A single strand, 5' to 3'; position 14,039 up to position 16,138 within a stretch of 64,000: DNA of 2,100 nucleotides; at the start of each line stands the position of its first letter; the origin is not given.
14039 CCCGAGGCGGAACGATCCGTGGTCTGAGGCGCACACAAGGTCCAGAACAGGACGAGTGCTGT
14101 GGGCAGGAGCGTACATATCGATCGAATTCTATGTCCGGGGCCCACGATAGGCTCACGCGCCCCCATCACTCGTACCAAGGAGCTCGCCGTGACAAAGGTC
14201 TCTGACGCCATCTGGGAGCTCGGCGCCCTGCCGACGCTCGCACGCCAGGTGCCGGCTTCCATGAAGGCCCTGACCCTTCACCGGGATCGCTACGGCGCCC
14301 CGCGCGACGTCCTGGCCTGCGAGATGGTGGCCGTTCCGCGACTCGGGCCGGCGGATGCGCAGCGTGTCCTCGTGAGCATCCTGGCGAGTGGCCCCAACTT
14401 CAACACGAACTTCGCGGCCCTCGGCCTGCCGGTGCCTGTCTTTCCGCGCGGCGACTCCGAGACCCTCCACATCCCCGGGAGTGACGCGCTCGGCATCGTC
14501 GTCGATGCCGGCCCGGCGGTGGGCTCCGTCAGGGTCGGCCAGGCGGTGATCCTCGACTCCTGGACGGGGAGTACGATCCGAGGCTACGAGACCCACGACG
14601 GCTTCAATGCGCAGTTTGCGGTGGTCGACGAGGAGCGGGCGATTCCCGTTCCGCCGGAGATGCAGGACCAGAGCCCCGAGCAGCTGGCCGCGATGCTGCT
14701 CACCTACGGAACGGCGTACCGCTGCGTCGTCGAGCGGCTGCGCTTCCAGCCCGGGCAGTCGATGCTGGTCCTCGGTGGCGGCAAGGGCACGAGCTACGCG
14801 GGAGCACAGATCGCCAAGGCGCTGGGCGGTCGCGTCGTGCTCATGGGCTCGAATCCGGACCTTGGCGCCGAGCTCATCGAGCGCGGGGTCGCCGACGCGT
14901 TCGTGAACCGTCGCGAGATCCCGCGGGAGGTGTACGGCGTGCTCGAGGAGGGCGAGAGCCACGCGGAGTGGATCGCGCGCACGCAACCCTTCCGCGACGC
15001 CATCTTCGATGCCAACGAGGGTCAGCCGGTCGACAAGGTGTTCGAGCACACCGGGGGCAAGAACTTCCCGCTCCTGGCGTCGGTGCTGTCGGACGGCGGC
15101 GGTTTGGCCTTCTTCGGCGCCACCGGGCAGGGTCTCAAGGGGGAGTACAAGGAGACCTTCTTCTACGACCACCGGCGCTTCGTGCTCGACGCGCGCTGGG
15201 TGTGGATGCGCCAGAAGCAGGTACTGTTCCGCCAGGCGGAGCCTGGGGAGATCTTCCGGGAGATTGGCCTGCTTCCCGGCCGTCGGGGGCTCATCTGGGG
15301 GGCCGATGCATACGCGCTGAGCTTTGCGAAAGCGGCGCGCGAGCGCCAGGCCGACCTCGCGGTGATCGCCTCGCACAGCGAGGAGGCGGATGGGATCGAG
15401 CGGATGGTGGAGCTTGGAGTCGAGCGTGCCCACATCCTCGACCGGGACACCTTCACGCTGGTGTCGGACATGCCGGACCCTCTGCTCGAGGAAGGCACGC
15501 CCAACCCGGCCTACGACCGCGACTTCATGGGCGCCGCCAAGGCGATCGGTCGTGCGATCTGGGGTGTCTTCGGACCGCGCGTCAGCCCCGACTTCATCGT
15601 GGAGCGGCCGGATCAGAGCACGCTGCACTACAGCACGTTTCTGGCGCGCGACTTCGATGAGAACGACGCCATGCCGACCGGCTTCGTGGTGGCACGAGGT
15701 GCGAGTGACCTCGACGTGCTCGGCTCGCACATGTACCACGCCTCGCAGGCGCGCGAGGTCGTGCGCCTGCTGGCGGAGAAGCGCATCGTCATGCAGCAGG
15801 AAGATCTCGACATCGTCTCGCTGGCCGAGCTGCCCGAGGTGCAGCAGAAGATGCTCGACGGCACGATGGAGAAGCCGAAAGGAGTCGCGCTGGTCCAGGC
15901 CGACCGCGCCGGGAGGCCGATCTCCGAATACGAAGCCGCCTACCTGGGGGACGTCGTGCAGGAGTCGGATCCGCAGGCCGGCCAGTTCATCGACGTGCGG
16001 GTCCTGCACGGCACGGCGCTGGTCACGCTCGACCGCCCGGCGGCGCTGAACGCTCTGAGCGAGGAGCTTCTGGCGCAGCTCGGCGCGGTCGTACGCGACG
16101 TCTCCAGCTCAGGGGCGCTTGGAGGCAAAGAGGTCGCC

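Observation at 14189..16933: Single 915-aa polypeptide fusing a crotonyl-CoA carboxylase/reductase-like enoyl reductase to a crotonase-fold hydratase, with a ~200-aa insertion in the reductase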

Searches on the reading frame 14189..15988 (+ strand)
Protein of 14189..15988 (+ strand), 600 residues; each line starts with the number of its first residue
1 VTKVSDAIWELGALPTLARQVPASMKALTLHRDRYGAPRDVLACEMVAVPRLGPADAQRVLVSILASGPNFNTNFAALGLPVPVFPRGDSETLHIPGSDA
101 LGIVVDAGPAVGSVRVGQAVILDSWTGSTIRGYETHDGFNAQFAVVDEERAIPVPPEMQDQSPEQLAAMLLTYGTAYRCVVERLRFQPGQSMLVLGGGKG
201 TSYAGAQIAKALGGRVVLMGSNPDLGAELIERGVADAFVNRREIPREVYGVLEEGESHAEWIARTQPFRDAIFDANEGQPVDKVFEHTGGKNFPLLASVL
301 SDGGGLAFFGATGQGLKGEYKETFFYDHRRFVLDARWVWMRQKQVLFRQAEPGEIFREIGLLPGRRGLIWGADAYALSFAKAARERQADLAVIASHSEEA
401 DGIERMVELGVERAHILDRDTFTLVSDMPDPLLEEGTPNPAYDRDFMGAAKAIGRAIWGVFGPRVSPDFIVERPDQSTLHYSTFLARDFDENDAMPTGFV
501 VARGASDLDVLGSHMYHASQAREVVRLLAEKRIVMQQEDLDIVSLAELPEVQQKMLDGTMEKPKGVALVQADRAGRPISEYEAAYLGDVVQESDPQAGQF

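Call 10: search_solved_structures(query=window:14189-15988:+, max_evalue=0.001, show_alignments=5)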
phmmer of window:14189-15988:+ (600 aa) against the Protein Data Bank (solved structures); distinct sequences matched with E-value up to 0.001: 31.
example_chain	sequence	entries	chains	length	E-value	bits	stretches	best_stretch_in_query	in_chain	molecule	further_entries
4gi2_A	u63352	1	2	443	2.4e-32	115.3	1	6-345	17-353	Crotonyl-CoA carboxylase/reductase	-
4y0k_A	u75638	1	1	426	1.3e-27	99.7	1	7-344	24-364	AntE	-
4y1b_A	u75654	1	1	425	2.8e-27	98.6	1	7-358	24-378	AntE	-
6eqo_A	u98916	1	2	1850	9.4e-23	83.7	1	34-489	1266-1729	Acetyl-coenzyme A synthetase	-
9kva_A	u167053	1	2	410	2.8e-21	78.8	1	11-313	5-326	Putative crotonyl-CoA reductase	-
3hzz_A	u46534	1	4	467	2.7e-17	65.6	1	17-342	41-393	Crotonyl CoA reductase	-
3krt_A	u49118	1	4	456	7.1e-16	61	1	18-339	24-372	Crotonyl CoA reductase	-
6na4_A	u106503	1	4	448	1.6e-13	53.1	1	18-336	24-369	Putative crotonyl-CoA reductase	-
6owe_A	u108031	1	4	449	1.6e-13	53.1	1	18-336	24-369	Crotonyl-CoA carboxylase/reductase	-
6na3_A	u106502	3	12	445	1.8e-13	53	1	18-337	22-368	Putative crotonyl-CoA reductase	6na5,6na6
2eih_A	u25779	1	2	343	4.7e-13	51.7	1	37-324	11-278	Alcohol dehydrogenase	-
4a0s_A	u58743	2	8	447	4.8e-12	48.3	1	43-322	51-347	OCTENOYL-COA REDUCTASE/CARBOXYLASE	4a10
3gaz_A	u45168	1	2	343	7.3e-12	47.7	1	53-225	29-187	Alcohol dehydrogenase superfamily protein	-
4ida_A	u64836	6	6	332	3.7e-09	38.8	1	18-216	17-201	Ripening-induced protein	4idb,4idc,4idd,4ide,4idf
7vem_A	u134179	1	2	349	1.7e-08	36.6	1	91-245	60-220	the NADPH-assisted quinone oxidoreductase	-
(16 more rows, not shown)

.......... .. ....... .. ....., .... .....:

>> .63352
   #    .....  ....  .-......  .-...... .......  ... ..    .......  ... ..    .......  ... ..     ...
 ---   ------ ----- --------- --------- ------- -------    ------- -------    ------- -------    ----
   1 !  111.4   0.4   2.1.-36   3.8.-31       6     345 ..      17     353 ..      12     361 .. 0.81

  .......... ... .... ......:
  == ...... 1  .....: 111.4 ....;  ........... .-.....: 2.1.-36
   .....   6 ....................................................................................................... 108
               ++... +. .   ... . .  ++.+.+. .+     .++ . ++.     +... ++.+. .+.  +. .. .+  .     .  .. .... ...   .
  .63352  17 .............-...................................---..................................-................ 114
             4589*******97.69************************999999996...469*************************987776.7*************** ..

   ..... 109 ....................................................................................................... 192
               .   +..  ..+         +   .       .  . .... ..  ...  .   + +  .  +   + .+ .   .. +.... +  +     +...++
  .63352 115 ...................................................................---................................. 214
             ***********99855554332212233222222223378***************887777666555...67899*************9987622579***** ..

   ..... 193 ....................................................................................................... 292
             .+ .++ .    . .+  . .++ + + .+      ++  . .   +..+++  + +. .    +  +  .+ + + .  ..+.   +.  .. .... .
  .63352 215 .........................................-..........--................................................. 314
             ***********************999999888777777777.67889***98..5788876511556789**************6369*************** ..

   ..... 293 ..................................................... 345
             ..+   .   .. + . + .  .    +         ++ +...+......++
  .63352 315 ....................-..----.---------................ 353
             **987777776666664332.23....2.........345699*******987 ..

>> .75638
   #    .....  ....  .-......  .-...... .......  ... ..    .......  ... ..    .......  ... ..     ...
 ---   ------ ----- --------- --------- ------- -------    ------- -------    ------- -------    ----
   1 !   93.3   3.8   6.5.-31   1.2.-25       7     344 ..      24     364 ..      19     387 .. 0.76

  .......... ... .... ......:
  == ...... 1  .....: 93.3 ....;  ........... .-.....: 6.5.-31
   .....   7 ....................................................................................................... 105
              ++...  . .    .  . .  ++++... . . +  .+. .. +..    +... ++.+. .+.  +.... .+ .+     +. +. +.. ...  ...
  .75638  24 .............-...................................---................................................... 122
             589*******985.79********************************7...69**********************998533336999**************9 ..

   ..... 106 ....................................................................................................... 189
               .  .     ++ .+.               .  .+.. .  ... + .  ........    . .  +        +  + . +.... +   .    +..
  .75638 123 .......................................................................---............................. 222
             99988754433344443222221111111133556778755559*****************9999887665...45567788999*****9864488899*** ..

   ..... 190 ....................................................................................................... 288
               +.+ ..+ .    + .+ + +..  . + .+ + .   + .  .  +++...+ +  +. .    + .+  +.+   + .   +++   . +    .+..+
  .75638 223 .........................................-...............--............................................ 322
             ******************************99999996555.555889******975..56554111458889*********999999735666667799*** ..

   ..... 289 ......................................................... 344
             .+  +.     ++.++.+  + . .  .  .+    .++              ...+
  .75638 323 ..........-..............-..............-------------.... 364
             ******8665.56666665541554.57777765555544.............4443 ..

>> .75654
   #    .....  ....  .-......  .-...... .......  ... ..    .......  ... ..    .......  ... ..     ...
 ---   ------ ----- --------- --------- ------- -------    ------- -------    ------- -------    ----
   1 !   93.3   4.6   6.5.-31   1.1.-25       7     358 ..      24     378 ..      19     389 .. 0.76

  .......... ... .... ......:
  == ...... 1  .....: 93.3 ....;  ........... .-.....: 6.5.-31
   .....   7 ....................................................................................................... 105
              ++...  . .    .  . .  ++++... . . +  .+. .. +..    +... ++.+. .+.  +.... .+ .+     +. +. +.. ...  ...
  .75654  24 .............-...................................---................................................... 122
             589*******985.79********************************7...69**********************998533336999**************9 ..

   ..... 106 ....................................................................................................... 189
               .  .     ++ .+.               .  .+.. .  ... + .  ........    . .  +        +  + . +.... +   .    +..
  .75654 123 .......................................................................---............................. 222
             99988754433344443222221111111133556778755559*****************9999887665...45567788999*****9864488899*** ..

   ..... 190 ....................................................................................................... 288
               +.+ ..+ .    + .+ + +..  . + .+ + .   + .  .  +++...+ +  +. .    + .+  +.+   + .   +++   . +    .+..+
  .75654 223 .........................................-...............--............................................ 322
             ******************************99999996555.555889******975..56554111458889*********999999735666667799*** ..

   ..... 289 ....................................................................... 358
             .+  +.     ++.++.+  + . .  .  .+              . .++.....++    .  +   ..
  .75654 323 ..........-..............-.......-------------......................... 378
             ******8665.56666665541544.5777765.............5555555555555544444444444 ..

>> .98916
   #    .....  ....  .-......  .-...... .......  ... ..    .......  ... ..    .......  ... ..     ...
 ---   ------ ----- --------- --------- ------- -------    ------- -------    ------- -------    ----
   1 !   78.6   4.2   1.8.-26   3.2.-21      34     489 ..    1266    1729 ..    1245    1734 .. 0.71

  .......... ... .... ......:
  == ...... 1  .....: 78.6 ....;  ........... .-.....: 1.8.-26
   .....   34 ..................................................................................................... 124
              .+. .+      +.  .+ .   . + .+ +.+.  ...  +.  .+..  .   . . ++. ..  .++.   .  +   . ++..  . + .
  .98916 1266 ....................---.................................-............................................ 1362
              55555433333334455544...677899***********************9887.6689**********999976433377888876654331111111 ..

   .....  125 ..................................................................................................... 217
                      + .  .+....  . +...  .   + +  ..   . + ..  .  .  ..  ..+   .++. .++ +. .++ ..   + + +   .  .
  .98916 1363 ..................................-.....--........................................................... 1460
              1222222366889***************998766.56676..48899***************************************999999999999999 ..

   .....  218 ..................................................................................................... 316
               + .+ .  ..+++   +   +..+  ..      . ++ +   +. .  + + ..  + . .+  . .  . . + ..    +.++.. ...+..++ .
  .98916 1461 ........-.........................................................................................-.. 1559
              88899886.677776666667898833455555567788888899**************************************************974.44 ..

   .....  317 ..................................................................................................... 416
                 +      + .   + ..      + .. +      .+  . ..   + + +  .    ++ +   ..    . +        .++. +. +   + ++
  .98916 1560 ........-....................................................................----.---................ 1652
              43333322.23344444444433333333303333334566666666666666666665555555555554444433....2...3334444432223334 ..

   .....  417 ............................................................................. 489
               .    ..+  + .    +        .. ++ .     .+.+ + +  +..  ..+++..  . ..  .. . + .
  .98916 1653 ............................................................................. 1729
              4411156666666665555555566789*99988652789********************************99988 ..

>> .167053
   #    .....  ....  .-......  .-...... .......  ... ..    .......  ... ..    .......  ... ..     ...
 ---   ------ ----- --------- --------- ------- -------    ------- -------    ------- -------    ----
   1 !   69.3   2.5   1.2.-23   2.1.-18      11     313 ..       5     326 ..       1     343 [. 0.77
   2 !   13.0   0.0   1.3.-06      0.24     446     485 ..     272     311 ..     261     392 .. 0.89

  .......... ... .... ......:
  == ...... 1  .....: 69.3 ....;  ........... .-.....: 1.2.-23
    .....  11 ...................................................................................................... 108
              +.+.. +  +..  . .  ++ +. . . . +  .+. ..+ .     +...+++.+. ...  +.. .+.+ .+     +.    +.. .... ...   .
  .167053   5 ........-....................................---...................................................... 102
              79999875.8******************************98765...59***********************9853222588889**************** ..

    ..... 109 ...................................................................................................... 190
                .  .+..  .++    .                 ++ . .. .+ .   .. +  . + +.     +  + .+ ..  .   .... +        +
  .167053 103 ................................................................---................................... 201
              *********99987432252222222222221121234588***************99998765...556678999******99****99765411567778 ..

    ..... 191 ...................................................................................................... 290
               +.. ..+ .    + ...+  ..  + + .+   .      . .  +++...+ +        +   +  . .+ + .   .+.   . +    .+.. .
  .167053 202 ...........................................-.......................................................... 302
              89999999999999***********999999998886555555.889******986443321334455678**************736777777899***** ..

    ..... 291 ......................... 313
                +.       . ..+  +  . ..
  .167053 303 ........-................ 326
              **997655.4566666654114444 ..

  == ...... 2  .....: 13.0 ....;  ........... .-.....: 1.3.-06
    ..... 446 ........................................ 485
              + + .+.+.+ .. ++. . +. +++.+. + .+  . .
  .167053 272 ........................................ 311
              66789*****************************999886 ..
